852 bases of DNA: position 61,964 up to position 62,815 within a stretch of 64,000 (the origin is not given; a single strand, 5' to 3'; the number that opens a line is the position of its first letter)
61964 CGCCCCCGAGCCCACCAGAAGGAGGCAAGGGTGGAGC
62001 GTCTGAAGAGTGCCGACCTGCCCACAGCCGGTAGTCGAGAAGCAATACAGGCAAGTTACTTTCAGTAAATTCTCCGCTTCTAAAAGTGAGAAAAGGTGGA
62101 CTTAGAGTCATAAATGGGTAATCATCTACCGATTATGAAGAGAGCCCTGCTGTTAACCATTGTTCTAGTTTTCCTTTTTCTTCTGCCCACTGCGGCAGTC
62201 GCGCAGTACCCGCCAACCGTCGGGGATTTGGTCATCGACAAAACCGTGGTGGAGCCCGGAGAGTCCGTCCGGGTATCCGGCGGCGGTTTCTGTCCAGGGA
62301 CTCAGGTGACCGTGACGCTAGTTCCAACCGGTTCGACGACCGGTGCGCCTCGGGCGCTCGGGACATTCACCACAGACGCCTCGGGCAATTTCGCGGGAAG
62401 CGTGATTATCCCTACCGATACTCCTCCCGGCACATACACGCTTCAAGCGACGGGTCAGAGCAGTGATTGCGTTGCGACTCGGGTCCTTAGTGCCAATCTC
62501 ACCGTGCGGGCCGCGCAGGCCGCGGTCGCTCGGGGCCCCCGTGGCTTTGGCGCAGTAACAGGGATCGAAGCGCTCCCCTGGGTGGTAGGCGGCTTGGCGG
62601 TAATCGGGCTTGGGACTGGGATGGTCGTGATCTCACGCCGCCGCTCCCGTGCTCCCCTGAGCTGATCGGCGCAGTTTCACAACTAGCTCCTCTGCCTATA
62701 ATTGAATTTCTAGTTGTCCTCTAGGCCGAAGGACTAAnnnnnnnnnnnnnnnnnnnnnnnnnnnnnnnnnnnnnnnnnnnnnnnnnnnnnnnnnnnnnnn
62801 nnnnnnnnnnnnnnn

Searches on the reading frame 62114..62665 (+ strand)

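Call 9: search_protein_families(library=pfam, proteins=[window:62114-62665:+])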
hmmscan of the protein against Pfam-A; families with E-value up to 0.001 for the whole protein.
window:62114-62665:+ (183 aa): 1 family
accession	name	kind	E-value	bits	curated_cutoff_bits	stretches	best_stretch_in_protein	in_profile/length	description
PF01835.25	MG2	-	0.00085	20.1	32.8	0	40-114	5-84/96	MG2 domain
